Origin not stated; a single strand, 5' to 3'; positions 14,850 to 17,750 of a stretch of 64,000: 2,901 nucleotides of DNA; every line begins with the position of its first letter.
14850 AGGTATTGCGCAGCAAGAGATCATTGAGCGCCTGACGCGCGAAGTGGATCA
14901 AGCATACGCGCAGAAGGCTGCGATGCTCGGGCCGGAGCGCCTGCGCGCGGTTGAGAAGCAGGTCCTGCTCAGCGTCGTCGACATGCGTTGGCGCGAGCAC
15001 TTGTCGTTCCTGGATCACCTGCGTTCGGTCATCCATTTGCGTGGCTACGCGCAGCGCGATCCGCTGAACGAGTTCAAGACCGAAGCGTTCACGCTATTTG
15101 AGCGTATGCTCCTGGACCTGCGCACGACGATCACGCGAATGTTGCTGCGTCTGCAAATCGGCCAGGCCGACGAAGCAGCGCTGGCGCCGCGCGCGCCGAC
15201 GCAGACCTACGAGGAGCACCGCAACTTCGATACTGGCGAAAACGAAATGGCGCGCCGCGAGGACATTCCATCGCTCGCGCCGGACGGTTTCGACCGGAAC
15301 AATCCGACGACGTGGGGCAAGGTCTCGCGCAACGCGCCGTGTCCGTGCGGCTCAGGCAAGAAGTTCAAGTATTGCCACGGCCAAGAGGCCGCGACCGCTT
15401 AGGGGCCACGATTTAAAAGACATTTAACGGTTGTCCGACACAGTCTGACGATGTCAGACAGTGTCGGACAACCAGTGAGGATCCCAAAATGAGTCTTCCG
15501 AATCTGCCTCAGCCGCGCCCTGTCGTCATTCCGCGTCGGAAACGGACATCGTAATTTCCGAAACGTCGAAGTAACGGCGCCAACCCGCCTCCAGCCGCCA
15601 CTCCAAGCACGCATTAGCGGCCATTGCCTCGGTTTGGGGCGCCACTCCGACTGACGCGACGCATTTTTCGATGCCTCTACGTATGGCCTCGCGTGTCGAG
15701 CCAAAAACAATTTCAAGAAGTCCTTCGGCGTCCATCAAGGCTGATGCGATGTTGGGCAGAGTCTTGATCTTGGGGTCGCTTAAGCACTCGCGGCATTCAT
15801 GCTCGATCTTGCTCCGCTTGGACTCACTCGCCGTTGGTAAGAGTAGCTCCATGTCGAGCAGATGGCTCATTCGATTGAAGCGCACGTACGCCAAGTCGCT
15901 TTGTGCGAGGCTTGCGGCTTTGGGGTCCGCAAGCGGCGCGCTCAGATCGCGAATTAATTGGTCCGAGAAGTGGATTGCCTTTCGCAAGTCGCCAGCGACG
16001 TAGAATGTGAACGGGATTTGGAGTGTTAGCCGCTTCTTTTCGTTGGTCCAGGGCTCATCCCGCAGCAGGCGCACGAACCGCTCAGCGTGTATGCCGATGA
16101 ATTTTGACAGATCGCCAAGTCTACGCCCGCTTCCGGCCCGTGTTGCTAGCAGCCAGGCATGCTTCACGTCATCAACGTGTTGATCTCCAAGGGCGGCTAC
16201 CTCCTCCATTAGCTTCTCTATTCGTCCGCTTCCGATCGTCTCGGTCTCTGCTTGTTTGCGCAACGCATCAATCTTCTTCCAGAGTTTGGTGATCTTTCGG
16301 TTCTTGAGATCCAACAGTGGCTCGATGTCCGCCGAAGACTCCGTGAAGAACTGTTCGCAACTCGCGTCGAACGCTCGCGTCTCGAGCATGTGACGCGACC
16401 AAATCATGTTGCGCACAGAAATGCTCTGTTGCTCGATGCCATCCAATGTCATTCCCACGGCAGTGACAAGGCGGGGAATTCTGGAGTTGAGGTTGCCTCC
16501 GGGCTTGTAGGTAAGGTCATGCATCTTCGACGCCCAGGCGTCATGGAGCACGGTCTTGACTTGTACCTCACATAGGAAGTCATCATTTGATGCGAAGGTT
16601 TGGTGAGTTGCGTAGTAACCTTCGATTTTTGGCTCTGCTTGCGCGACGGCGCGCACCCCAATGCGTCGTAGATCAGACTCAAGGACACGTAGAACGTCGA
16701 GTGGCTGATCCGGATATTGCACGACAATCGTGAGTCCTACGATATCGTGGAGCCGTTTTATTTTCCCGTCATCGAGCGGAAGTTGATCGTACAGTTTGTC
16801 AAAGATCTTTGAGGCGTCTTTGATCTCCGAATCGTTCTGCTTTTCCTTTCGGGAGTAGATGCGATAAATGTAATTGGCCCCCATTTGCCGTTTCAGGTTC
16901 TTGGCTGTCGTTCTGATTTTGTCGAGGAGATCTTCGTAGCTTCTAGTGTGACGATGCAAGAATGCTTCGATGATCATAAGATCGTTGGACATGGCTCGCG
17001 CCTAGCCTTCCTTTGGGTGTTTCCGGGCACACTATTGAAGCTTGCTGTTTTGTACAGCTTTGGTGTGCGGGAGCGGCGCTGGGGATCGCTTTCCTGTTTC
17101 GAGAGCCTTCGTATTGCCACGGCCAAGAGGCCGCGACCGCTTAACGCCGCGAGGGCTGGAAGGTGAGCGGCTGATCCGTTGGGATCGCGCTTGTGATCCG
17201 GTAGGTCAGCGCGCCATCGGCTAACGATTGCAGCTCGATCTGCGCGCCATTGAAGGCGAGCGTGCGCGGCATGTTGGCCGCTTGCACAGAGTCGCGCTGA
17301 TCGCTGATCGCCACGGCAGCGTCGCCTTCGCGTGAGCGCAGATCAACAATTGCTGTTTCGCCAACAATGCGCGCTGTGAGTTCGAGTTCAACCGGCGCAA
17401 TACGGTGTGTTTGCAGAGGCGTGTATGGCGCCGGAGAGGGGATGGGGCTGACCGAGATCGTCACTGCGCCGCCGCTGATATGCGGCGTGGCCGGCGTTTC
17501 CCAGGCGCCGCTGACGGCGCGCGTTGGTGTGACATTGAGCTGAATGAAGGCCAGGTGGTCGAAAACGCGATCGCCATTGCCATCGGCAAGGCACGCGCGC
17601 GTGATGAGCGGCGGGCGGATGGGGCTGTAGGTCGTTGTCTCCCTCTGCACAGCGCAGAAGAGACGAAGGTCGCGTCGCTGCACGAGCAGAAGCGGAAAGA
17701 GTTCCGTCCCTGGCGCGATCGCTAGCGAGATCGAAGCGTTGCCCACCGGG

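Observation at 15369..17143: Single-gene low-GC islet inserted precisely at the secA stop codon, flanked by perfect 33-bp direct repeats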

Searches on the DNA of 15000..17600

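Call 40: search_rna_families(source=window, start=15000, end=17600, threshold=evalue, max_evalue=1)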
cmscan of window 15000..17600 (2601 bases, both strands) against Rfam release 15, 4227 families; matches with E-value up to 1: 0.
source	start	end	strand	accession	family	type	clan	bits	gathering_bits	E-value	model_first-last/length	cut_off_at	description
